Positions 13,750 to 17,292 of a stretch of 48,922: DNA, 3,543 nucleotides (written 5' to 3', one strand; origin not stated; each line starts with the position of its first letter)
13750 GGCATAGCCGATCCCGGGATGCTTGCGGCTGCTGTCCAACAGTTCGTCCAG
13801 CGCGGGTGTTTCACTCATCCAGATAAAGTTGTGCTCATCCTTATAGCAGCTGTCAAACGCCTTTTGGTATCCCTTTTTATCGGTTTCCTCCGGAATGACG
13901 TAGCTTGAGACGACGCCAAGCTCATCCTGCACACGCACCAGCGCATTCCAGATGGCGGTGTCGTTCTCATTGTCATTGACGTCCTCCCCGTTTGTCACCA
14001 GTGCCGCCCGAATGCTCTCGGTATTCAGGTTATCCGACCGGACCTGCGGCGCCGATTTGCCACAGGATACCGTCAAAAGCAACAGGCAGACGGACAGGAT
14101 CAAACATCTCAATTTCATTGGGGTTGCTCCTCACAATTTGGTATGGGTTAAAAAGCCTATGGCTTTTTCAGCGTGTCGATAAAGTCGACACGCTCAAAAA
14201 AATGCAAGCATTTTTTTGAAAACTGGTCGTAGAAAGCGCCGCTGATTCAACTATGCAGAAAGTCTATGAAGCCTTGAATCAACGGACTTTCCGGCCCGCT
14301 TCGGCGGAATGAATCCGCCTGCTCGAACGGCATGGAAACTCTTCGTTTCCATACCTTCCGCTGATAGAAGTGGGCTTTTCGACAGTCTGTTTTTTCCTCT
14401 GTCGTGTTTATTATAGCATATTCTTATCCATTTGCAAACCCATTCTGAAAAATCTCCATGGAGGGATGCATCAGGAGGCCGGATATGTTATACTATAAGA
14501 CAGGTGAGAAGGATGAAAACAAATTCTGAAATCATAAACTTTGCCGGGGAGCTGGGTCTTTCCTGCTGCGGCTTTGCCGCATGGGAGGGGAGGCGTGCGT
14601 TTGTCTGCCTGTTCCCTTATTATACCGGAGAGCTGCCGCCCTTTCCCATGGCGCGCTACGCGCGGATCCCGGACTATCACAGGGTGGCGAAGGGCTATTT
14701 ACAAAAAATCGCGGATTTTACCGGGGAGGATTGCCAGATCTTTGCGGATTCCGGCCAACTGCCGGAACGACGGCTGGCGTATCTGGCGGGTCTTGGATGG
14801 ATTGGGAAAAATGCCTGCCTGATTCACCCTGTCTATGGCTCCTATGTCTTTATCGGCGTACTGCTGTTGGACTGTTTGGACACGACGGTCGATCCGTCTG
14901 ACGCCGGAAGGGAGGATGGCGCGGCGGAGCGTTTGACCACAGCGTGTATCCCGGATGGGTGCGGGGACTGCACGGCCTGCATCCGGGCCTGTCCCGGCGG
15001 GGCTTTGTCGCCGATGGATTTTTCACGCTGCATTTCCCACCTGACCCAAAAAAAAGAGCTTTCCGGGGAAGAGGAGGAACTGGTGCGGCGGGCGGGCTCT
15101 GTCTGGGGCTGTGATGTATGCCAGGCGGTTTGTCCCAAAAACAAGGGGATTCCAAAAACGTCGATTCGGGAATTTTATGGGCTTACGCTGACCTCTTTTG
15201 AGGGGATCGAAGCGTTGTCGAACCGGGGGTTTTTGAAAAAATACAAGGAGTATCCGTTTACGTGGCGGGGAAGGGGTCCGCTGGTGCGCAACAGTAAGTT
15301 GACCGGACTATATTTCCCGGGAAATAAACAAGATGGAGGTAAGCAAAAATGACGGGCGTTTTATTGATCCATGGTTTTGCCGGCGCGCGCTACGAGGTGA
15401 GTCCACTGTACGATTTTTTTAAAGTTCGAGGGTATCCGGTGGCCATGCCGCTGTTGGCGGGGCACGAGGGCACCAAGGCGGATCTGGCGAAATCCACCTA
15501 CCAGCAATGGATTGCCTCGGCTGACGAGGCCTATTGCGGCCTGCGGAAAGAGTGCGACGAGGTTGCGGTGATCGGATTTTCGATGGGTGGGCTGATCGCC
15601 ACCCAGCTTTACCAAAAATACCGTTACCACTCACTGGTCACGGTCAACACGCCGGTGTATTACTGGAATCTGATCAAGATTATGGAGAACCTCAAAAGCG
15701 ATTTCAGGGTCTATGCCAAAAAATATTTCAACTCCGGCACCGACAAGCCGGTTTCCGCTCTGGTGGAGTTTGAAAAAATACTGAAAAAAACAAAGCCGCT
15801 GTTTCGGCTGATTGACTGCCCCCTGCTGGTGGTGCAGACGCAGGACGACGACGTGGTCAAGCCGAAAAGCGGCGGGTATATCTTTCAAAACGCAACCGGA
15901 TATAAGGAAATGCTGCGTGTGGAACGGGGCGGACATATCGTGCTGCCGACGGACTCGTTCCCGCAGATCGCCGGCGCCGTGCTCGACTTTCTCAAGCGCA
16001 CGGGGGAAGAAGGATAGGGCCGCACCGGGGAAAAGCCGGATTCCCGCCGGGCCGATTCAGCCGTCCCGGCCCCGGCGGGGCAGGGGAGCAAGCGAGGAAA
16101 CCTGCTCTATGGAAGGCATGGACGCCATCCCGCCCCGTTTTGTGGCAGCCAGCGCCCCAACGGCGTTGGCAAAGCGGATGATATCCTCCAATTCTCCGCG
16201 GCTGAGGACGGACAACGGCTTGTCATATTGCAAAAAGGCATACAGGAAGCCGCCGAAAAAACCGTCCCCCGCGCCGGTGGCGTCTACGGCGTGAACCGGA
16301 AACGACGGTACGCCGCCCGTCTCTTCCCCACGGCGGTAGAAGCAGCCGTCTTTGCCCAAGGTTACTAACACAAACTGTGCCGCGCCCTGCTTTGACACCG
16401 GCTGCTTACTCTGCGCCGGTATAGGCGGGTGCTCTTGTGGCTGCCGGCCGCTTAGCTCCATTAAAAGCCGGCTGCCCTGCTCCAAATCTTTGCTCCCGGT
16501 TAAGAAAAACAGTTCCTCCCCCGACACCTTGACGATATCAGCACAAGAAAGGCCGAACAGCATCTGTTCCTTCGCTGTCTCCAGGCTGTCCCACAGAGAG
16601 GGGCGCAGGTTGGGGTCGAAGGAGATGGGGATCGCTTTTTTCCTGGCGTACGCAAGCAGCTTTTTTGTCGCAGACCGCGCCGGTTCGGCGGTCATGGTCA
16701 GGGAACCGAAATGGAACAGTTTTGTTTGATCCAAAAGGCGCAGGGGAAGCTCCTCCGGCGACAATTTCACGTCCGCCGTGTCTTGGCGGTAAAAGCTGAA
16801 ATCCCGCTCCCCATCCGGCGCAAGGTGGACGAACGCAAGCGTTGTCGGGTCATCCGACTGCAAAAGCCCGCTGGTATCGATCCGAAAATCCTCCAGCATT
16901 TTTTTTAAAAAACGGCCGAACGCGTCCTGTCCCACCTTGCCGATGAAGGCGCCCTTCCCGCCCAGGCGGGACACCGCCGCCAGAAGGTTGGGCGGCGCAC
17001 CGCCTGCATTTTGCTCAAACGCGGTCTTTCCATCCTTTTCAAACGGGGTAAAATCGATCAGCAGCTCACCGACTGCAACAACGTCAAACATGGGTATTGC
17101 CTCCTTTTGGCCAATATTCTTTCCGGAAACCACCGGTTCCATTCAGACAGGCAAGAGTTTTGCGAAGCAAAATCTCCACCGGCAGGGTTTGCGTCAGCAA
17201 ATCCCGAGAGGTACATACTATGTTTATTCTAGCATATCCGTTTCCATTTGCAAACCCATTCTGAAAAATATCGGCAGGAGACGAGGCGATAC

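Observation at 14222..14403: Unclassified ~180-nt multi-helix RNA behind a near-consensus promoter, upstream of the BMP-dnaD-dnaI-lacI gene string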

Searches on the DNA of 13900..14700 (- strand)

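Call 4: search_rna_families(source=window, start=13900, end=14700, threshold=evalue, max_evalue=10, show_alignments=5)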
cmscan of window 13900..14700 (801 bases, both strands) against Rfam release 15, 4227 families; matches with E-value up to 10: 1.
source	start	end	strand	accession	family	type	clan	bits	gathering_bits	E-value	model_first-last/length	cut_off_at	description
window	14146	14218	-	RF03752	MIR5292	Gene; miRNA;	-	16.9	105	5.9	1-94/94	no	MIR5292 microRNA precursor family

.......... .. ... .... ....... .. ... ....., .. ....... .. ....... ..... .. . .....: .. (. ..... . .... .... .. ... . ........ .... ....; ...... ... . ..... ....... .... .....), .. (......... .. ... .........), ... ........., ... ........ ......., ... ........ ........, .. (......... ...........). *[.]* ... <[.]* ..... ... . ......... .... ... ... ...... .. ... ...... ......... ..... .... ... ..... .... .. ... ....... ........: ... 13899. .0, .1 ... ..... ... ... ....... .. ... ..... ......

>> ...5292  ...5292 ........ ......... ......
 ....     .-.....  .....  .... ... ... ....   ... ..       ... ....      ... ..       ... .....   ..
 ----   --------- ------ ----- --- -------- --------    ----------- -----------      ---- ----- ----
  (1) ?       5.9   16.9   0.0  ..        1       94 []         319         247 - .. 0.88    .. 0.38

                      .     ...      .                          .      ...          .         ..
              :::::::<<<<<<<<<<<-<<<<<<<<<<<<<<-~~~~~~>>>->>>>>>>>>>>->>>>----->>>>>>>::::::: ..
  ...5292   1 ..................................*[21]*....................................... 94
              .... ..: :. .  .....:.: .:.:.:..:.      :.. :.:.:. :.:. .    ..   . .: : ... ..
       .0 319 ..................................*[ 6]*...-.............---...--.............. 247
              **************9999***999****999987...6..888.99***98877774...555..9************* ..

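Call 9: search_dna_similar(query=window:14100-14520:-, collection=plasmids, mode=distant)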
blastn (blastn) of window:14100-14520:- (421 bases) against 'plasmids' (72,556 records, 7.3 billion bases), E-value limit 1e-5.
No match.

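Call 22: search_dna_similar(query=window:14164-14395:-, collection=phages, mode=distant, max_evalue=0.01)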
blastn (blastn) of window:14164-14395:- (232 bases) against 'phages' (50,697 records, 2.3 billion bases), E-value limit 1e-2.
No match.

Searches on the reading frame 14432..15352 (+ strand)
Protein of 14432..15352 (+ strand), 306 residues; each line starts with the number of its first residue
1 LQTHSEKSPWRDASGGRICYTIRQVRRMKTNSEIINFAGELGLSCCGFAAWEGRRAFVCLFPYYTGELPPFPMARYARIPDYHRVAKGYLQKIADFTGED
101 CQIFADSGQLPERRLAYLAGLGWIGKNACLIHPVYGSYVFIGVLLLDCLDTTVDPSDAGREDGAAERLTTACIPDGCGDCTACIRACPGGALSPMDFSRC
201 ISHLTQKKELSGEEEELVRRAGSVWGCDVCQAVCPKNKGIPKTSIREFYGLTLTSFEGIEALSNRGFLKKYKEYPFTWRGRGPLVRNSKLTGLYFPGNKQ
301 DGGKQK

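Call 8: search_protein_families(library=pfam, proteins=[window:14432-15352:+])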
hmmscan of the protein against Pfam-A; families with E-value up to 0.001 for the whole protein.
window:14432-15352:+ (306 aa): 3 families
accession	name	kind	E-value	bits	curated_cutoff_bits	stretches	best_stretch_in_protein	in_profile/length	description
PF13484.11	Fer4_16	-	5.8e-13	49.9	30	1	177-237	2-66/66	4Fe-4S double cluster binding domain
PF12838.12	Fer4_7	-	1.2e-05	26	27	1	177-237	2-51/52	4Fe-4S dicluster domain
PF08331.15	QueG_DUF1730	-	9.6e-05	22.7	25.1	1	71-107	36-77/77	Epoxyqueuosine reductase QueG, DUF1730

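Call 20: find_encoding_contigs(protein=window:14513-15352:+, flank=3000, max_places=10)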
Protein window:14513-15352:+ (279 aa): 5 contigs read that carry it; 1 place shown.
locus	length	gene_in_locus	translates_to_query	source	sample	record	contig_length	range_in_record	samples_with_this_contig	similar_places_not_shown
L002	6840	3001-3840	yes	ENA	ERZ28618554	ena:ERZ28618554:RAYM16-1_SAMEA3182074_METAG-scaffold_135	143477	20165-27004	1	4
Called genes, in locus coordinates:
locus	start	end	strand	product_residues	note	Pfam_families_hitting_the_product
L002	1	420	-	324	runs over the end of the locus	PF13191:AAA_16 (faint), PF01695:IstB_IS21, PF03969:AFG1_ATPase (weak), PF00308:Bac_DnaA, PF00004:AAA (faint)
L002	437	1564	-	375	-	PF07261:DnaB_2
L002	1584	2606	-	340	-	PF02608:Bmp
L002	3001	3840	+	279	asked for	PF13237:Fer4_10 (faint), PF12838:Fer4_7 (weak), PF13484:Fer4_16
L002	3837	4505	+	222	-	PF00561:Abhydrolase_1, PF12146:Hydrolase_4 (faint), PF12697:Abhydrolase_6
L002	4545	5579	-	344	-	PF00294:PfkB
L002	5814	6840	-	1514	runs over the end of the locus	PF13229:Beta_helix (weak), PF23197:IG_AIR9 (weak), PF16342:DUF4972 (weak), PF00395:SLH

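Call 79: list_cluster_members(proteins=[P0001, window:14513-15352:+, window:11949-13076:-])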
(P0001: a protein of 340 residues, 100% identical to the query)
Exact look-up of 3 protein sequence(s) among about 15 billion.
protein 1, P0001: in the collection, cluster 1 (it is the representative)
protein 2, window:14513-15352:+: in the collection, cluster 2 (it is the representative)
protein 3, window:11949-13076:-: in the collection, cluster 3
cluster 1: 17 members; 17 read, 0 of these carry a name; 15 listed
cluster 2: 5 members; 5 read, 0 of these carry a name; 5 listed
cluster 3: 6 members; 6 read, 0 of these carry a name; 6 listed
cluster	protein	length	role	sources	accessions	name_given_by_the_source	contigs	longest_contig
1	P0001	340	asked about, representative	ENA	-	-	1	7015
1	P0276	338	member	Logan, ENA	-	-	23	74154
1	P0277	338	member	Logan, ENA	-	-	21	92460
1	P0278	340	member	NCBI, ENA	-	-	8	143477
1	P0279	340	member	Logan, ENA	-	-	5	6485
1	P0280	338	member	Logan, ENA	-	-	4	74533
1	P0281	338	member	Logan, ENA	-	-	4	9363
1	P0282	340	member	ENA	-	-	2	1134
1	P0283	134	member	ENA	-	-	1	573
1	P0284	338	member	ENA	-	-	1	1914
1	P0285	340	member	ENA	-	-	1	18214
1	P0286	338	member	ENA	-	-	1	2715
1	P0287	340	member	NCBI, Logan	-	-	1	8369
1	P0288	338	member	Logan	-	-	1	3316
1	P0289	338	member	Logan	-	-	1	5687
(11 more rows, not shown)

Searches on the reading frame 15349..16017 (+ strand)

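Call 8: search_protein_families(library=pfam, proteins=[window:15349-16017:+])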
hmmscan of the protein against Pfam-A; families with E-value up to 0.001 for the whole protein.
window:15349-16017:+ (222 aa): 5 families
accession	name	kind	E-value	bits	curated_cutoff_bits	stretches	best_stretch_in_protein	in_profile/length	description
PF00561.26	Abhydrolase_1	-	2.9e-13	50.5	25.8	1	4-107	3-110/245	alpha/beta hydrolase fold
PF12146.15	Hydrolase_4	-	1.9e-09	37.6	27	1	4-108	7-116/239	Serine aminopeptidase, S33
PF12697.13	Abhydrolase_6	-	7.5e-09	37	26.3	1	4-202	1-208/217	Alpha/beta hydrolase family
PF00326.27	Peptidase_S9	-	3.2e-05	23.9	22.6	1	42-216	36-207/213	Prolyl oligopeptidase family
PF07819.20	PGAP1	-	0.00063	20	24.3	0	55-105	76-131/233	PGAP1-like alpha/beta domain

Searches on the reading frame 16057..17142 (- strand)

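Call 8: search_protein_families(library=pfam, proteins=[window:16057-17142:-])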
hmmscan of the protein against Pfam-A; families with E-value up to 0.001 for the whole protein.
window:16057-17142:- (361 aa): 1 family
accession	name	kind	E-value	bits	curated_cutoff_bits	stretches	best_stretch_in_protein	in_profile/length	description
PF00294.29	PfkB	-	4.4e-61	207.3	25.8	1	19-344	2-301/302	pfkB family carbohydrate kinase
